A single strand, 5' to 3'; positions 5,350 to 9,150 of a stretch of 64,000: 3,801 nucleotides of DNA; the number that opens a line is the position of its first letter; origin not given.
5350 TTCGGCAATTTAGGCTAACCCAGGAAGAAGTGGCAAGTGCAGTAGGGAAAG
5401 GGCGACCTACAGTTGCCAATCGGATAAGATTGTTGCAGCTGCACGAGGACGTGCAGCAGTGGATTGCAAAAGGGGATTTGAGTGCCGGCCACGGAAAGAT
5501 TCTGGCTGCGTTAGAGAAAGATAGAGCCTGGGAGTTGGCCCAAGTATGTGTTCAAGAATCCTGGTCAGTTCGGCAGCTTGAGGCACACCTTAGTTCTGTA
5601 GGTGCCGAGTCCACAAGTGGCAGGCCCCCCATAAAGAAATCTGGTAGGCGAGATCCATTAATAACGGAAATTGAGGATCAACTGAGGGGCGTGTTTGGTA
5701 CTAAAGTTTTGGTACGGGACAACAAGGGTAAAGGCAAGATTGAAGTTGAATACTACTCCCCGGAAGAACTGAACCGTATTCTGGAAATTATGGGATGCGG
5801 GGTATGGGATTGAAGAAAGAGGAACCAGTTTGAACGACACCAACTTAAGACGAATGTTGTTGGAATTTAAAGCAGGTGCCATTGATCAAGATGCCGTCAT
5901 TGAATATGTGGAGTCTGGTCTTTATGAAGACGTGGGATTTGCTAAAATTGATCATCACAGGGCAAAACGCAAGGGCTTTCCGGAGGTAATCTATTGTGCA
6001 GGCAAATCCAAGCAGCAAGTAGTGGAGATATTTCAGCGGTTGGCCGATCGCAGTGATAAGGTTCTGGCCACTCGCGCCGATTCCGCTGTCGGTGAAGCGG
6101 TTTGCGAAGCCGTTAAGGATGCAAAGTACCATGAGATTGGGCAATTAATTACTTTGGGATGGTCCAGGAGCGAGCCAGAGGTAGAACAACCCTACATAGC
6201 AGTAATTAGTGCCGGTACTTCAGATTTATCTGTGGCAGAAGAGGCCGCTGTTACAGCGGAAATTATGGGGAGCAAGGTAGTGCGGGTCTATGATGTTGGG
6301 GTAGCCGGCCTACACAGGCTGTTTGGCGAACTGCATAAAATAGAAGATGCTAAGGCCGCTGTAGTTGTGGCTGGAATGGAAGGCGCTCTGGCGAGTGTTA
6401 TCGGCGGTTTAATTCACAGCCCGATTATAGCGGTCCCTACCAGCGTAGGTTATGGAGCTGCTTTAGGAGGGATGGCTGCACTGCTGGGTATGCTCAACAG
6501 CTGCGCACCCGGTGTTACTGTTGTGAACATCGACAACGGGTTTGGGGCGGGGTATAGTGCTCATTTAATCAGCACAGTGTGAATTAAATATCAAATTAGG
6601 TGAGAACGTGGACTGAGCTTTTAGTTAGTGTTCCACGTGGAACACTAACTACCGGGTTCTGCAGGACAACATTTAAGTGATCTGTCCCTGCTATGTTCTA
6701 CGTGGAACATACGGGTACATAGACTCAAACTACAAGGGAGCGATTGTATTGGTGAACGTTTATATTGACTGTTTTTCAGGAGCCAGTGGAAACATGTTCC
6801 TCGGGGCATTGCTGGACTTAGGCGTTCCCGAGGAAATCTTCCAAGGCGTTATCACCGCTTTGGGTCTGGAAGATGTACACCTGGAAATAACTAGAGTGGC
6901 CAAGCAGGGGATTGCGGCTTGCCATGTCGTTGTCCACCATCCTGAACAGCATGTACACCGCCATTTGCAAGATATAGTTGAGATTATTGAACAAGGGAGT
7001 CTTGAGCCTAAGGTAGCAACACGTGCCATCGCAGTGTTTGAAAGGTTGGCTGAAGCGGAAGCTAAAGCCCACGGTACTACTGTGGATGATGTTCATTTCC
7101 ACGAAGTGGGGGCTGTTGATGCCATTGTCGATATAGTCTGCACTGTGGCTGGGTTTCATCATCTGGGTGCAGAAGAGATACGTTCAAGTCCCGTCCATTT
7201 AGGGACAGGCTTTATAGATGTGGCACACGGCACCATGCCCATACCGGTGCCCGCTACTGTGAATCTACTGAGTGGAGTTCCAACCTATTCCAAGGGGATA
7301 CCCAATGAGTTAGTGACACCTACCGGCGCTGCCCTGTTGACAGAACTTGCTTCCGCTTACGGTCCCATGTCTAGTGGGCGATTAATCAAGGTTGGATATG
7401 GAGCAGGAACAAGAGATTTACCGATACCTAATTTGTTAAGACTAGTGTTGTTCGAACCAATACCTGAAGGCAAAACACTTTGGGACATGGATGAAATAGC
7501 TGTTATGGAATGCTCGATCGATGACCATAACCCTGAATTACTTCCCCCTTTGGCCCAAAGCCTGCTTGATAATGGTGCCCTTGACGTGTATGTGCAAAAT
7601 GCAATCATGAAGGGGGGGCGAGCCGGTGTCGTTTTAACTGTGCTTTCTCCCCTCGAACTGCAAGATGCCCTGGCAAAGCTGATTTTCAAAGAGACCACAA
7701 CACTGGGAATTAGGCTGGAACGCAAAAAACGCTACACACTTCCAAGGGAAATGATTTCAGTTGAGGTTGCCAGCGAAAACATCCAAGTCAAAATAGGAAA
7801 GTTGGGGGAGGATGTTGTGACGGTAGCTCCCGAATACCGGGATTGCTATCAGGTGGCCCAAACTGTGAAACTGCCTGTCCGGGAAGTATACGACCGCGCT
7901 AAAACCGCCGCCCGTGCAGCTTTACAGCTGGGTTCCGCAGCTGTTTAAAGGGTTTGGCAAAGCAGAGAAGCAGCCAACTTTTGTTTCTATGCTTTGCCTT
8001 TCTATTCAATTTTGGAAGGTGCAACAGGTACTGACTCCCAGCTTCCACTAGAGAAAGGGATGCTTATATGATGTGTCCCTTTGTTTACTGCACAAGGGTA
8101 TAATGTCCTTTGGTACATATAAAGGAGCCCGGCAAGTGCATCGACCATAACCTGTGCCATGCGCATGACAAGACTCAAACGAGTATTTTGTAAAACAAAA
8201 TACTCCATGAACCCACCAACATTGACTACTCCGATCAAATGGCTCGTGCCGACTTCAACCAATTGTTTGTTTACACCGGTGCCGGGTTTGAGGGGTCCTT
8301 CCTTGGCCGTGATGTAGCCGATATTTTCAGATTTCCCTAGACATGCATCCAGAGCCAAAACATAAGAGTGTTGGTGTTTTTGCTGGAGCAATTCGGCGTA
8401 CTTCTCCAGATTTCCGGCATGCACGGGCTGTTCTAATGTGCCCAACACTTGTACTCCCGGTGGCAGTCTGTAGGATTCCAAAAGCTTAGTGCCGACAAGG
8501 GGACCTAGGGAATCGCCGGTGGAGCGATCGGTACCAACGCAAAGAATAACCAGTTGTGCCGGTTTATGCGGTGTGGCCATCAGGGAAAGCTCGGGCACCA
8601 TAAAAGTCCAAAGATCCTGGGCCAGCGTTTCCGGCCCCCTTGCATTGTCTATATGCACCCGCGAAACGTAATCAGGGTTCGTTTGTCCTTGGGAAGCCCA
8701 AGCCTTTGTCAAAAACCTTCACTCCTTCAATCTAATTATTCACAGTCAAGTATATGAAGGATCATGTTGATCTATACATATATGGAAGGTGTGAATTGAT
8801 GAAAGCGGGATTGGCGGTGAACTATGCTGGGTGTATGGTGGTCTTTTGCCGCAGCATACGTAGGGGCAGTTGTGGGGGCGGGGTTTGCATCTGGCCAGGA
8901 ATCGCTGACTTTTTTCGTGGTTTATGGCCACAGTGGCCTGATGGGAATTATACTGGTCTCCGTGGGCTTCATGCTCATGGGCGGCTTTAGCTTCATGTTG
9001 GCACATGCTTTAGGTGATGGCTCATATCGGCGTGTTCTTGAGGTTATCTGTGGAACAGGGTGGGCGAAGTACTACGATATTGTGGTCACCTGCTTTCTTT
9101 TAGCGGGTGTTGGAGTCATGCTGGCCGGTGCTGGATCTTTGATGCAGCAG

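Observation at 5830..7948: larB-larC pair inserted between spo0J and yyaC, with no larE or larA in the window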

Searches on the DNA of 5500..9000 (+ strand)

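Call 47: search_rna_families(source=window, start=5500, end=9000, threshold=evalue, max_evalue=1)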
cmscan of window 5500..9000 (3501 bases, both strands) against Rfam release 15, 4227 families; matches with E-value up to 1: 0.
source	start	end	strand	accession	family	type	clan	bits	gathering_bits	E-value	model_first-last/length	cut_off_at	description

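Call 48: search_rna_families(source=L001, start=8700, end=11800, threshold=evalue, max_evalue=1)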
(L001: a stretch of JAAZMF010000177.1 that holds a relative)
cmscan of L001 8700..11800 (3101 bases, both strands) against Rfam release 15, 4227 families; matches with E-value up to 1: 0.
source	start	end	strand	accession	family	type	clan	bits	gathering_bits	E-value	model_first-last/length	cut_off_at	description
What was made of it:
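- Tried and rejected: Rfam found no riboswitch or other known RNA in the spacer, either in the window or in L001 (calls 47, 48).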

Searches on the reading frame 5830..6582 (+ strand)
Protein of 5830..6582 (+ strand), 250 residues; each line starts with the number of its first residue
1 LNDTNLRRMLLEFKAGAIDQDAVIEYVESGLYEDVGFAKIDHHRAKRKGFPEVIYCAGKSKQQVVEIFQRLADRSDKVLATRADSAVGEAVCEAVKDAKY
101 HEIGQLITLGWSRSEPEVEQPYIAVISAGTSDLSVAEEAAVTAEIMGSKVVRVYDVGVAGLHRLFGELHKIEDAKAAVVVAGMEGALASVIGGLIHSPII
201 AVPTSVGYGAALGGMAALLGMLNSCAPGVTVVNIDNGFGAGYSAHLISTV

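Call 3: search_protein_families(library=pfam, proteins=[window:5830-6582:+])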
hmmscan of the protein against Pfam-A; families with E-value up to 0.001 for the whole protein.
window:5830-6582:+ (250 aa): 1 family
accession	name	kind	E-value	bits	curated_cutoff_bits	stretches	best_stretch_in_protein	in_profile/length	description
PF00731.26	AIRC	-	9.1e-11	41.9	30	1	123-247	2-126/148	AIR carboxylase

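Call 4: search_protein_families(library=ncbifam, proteins=[window:5830-6582:+])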
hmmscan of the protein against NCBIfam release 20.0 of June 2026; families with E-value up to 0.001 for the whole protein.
window:5830-6582:+ (250 aa): 2 families
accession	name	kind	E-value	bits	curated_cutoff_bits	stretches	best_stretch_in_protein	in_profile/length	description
NF033503.1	LarB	equivalog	3.3e-88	294.8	175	1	40-248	1-207/209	nickel pincer cofactor biosynthesis protein LarB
TIGR01162.1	purE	equivalog_domain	0.00014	21.4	149.6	1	123-245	1-123/156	5-(carboxyamino)imidazole ribonucleotide mutase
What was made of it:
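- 5830..6582 (+): larB (NaAD C5-carboxylase/hydrolase, 250 aa). TTG start; RBS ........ at 5816-5823. GenBank NLK08525.1. NF033503 scores 294.8 bits against a cut-off of 175. purE is far below its cut-off (call 4).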

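Call 15: find_encoding_contigs(protein=window:5830-6582:+, flank=10000, max_places=6)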
Protein window:5830-6582:+ (250 aa): 4 contigs read that carry it; 4 places shown.
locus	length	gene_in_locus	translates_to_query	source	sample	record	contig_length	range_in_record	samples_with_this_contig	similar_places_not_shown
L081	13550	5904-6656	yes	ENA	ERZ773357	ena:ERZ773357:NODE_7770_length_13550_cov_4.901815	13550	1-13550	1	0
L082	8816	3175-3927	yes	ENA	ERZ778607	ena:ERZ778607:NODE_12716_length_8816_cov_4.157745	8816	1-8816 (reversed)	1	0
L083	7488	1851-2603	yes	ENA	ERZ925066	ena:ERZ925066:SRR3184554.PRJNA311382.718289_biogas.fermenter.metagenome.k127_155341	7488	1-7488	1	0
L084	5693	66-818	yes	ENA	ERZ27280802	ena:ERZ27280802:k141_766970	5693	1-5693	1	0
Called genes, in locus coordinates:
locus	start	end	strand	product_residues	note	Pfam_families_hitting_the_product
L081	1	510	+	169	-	?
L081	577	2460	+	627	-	PF00890:FAD_binding_2 (faint), PF01134:GIDA, PF01266:DAO (faint), PF07992:Pyr_redox_2 (faint), PF12831:FAD_oxidored, PF21680:GIDA_C_1st, PF13932:SAM_GIDA_C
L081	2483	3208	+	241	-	PF02527:GidB, PF05175:MTS (faint), PF13847:Methyltransf_31 (weak)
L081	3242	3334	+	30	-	-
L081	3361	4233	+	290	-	PF02195:ParB_N, PF17762:HTH_ParB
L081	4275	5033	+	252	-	PF00142:Fer4_NifH, PF01656:CbiA, PF02374:ArsA_ATPase (weak), PF06564:CBP_BcsQ, PF09140:MipZ (faint), PF10609:ParA, PF13614:AAA_31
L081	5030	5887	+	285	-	PF02195:ParB_N, PF17762:HTH_ParB, PF23552:ParB_C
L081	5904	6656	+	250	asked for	PF00731:AIRC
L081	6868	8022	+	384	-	PF01969:Ni_insertion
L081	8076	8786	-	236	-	PF06866:DUF1256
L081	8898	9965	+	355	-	-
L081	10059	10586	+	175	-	PF13424:TPR_12 (weak), PF13424:TPR_12, PF00515:TPR_1, PF07719:TPR_2, PF13414:TPR_11, PF13432:TPR_16, PF14559:TPR_19, PF13431:TPR_17, +14 more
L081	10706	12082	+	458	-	PF12229:PG_binding_4, PF04294:VanW, PF07501:G5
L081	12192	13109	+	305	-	PF01063:Aminotran_4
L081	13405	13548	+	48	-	?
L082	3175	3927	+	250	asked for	PF00731:AIRC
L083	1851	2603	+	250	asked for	PF00731:AIRC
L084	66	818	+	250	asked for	PF00731:AIRC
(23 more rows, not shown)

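Call 28: search_solved_structures(query=window:5830-6582:+, show_alignments=1)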
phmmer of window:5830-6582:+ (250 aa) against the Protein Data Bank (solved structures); distinct sequences matched with E-value up to 0.001: 4.
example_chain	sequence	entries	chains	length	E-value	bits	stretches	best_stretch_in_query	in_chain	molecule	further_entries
7mj0_A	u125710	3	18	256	4.6e-73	249.1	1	9-248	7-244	Pyridinium-3,5-biscarboxylic acid mononucleotide synthase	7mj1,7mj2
8soq_A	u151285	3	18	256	1.4e-72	247.5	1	9-248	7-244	Pyridinium-3,5-biscarboxylic acid mononucleotide synthase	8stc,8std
2ywx_A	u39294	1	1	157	3.2e-06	30.3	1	123-241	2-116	Phosphoribosylaminoimidazole carboxylase catalytic subunit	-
1o4v_A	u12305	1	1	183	0.00072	22.6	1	121-244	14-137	phosphoribosylaminoimidazole mutase PurE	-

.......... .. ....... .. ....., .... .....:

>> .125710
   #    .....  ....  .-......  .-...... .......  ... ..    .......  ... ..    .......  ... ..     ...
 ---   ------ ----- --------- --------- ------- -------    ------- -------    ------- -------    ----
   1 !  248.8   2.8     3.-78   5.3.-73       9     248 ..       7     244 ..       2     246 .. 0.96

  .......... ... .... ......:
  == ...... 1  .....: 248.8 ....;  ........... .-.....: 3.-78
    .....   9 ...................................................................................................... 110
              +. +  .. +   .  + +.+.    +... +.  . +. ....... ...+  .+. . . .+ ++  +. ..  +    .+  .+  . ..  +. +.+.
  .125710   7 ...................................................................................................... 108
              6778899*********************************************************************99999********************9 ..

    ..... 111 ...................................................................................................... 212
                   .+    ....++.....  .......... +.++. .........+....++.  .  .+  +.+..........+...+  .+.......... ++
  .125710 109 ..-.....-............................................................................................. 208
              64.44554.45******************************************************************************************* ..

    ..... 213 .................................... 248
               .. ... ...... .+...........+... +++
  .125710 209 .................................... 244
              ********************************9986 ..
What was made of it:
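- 5830..6582 (+): LarB structure 7MJ0 matches at E 4.6e-73, with Cys225 aligned to Cys221 of the structure (call 28).
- On LarB (NCBIfam NF033503): The alignment to 7MJ0 covers residues 9-248, and Cys225 aligns with chain position 221 (call 28).
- Closest known: Lactiplantibacillus plantarum lar operon. Same: LarB aligns over residues 9-248 with 7MJ0 at E 4.6e-73 and keeps the NSC cysteine (call 28).
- Checked: The best solved structure is LarB 7MJ0, E 4.6e-73 (call 28).
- The LarB-specific N-terminal domain is present and aligns with 7MJ0 from residue 9 (call 28).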

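Call 50: list_cluster_members(proteins=[P0001, window:5830-6582:+, P0009])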
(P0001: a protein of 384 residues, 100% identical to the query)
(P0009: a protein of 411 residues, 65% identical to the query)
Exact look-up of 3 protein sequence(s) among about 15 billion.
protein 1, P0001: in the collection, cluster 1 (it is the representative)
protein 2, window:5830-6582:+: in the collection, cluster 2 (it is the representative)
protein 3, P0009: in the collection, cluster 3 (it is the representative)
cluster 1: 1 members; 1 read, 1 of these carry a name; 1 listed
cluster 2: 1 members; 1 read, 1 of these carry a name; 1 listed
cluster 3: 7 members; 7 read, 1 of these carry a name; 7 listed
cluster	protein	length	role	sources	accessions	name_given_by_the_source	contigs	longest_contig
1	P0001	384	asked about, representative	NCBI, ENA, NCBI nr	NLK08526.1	MAG: nickel pincer cofactor biosynthesis protein LarC [Firmicutes bacterium] | nickel pincer cofactor biosynthesis protein LarC [Bacillota bacterium]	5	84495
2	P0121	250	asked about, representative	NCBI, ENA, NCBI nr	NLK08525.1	MAG: nickel pincer cofactor biosynthesis protein LarB [Firmicutes bacterium] | nickel pincer cofactor biosynthesis protein LarB [Bacillota bacterium]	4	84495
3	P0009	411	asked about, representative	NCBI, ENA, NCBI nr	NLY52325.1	MAG: nickel pincer cofactor biosynthesis protein LarC [Firmicutes bacterium] | nickel pincer cofactor biosynthesis protein LarC [Bacillota bacterium]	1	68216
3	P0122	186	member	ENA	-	-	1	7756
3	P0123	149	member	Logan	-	-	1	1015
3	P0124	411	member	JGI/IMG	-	-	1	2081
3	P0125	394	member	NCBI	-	-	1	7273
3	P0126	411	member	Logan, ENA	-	-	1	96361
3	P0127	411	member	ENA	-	-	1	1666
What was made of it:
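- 5830..6582 (+): The exact sequence is on record (calls 15, 50).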
